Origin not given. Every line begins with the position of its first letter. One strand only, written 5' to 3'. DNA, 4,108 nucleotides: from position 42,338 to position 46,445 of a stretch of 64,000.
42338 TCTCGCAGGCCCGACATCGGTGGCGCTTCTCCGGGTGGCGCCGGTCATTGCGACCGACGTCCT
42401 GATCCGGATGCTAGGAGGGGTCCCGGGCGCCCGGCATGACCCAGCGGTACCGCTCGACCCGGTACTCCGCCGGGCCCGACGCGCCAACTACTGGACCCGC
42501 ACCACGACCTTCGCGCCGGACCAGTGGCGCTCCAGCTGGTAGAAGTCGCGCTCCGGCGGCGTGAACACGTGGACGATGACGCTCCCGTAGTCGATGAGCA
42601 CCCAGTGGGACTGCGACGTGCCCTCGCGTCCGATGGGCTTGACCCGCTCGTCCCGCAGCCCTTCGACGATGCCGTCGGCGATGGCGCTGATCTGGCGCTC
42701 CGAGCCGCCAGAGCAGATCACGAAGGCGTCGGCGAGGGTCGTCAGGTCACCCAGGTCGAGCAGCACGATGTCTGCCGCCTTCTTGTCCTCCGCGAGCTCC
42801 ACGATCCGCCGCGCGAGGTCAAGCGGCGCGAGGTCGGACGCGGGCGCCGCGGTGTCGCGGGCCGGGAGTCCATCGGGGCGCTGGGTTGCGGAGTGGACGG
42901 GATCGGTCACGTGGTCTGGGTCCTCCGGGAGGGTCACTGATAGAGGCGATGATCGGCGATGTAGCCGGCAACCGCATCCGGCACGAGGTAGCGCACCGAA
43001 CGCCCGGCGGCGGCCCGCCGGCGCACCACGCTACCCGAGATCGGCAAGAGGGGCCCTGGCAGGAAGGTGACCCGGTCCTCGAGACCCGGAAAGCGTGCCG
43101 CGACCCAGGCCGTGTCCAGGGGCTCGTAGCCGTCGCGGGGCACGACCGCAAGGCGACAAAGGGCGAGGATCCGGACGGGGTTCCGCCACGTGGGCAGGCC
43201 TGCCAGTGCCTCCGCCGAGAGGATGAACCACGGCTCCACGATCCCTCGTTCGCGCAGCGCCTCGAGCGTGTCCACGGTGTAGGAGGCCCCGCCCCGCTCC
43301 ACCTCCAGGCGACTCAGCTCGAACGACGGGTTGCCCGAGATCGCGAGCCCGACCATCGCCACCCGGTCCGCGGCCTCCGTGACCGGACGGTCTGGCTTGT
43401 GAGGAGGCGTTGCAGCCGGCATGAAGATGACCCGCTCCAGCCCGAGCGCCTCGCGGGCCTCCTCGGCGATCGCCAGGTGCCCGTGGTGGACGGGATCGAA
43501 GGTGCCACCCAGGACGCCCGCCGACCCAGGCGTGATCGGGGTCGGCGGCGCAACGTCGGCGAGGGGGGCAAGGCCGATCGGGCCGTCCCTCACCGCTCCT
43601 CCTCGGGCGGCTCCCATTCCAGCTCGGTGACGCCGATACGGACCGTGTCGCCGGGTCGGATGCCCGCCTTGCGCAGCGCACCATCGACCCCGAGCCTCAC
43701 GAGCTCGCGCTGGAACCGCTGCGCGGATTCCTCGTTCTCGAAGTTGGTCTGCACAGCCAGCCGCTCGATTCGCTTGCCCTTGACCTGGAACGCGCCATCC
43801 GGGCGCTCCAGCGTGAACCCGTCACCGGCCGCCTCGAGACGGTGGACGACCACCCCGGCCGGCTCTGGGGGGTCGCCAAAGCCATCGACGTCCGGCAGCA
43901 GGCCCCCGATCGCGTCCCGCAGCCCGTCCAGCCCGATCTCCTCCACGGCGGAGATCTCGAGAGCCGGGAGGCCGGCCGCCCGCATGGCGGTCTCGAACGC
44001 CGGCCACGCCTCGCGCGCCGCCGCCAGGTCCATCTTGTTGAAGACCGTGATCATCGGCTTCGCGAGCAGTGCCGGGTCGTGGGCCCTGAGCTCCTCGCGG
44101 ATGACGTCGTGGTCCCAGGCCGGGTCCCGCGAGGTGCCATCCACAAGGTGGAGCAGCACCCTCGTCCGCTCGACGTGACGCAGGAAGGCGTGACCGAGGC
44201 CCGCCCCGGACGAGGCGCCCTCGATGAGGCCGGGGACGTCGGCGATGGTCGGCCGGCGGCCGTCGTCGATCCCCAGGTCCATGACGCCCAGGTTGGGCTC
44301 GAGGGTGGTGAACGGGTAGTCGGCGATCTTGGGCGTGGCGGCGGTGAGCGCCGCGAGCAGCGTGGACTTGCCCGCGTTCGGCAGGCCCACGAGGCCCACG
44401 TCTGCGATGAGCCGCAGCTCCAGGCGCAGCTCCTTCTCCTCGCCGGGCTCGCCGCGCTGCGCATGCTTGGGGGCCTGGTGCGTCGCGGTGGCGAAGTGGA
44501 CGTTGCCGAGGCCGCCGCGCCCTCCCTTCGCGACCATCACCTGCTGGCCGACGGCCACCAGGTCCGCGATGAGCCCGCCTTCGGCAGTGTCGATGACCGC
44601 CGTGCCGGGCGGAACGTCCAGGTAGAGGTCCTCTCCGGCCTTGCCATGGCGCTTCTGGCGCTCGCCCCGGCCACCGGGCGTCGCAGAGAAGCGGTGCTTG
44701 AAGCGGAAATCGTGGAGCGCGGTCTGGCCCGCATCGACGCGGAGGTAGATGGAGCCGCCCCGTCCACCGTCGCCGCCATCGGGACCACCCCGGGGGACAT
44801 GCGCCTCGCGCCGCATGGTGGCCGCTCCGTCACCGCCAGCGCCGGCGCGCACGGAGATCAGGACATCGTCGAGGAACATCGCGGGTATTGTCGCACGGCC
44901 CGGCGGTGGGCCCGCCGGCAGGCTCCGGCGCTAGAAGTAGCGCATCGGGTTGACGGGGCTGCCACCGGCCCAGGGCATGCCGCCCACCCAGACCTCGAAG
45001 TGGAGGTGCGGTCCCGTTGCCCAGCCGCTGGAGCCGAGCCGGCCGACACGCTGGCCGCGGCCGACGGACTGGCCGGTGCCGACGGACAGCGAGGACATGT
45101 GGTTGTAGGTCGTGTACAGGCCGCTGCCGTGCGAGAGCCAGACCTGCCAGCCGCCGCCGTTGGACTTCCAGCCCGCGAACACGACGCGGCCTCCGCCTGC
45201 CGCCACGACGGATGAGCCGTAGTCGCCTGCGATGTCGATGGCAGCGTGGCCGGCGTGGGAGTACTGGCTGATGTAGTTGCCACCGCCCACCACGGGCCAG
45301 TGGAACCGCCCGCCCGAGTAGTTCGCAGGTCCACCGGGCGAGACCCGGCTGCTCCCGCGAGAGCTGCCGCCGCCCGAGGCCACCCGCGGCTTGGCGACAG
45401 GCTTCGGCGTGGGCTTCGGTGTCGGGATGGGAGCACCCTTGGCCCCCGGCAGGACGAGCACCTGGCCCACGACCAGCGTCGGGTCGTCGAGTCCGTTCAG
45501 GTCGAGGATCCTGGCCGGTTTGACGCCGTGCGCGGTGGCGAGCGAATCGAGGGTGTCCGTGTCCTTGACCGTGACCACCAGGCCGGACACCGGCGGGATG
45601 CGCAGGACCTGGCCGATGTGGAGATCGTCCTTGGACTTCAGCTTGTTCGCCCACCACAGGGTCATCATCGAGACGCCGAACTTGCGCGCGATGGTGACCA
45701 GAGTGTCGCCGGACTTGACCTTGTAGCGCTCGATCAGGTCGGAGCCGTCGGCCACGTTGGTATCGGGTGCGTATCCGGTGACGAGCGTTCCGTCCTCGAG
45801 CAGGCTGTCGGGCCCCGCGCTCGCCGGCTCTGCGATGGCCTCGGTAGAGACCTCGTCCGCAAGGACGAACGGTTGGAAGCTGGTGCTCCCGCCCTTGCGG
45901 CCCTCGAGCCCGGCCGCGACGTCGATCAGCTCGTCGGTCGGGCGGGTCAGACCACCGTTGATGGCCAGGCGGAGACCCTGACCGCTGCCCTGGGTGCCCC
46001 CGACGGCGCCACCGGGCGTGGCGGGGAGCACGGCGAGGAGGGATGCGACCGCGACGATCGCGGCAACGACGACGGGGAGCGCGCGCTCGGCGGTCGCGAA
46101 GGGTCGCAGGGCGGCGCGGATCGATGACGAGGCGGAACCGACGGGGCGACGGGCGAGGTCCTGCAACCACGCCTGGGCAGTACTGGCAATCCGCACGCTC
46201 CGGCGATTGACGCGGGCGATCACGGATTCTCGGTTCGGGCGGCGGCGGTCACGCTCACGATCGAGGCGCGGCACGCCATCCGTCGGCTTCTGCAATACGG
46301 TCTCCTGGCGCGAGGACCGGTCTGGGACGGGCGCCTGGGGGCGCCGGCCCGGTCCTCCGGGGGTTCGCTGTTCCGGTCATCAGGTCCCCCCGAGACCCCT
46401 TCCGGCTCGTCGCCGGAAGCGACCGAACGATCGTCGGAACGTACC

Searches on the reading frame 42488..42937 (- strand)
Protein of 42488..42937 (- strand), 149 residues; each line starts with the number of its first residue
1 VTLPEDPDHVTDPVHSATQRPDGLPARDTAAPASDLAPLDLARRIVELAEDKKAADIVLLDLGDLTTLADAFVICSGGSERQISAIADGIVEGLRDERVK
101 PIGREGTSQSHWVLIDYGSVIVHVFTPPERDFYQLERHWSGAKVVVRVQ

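Call 90: search_protein_families(library=pfam, proteins=[window:42488-42937:-], max_evalue=0.00001)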
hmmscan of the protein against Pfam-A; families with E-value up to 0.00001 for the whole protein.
window:42488-42937:- (149 aa): 1 family
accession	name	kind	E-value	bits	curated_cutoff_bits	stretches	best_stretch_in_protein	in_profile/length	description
PF02410.21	RsfS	-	8.8e-33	112.9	21.6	1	44-139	2-98/98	Ribosomal silencing factor during starvation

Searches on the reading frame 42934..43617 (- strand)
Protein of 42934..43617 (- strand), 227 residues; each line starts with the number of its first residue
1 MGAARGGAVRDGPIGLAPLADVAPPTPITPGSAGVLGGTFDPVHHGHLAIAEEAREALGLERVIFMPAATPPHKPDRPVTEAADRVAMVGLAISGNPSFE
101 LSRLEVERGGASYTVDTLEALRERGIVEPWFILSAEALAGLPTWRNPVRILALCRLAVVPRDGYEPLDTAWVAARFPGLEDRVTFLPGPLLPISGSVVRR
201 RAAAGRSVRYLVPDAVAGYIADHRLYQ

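Call 5: search_protein_families(library=pfam, proteins=[window:42934-43617:-])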
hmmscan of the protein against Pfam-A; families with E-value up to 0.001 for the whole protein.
window:42934-43617:- (227 aa): 1 family
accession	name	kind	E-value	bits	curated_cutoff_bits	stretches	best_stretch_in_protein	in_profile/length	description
PF01467.32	CTP_transf_like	-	1.3e-22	80.9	21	1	35-201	1-133/133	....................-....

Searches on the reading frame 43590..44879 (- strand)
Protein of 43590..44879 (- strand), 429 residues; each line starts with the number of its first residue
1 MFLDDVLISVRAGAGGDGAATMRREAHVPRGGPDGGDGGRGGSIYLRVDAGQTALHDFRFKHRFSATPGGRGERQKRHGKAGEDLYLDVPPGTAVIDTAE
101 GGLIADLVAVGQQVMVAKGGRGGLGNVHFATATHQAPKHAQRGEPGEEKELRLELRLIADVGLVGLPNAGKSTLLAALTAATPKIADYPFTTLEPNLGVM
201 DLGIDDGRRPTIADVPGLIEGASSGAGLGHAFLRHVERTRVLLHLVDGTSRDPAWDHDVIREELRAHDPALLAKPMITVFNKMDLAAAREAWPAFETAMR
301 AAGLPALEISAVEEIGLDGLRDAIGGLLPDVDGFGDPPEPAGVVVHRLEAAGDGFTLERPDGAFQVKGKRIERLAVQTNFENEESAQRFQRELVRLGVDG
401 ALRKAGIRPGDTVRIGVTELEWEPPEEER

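Call 5: search_protein_families(library=pfam, proteins=[window:43590-44879:-])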
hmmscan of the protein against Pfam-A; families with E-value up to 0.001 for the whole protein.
window:43590-44879:- (429 aa): 4 families
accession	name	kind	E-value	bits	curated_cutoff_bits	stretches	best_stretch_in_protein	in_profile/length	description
PF01018.28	GTP1_OBG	-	1.4e-55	187.6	27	1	4-157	2-155/155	GTP1/OBG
PF01926.29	MMR_HSR1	-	3.2e-24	85.7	21.9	1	160-282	1-113/113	50S ribosome-binding GTPase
PF09269.16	DUF1967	-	2.2e-23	82.5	27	1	355-422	1-70/70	Domain of unknown function (DUF1967)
PF02421.24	FeoB_N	-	7.6e-11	42.2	27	1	161-324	3-156/156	Ferrous iron transport protein B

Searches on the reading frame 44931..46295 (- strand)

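Call 5: search_protein_families(library=pfam, proteins=[window:44931-46295:-])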
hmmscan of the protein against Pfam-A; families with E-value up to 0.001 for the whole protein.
window:44931-46295:- (454 aa): 3 families
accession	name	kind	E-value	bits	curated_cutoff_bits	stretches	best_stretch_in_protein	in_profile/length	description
PF01476.26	LysM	-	7.8e-29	99.8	20.9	2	191-234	1-43/43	LysM domain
PF01551.29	Peptidase_M23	-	1.7e-28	99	28.7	1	349-441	2-93/96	Peptidase family M23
PF23473.1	LysM3_LYK4_5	-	1.9e-07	31.5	29.3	1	191-222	5-36/48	LYK4/5 LysM3 domain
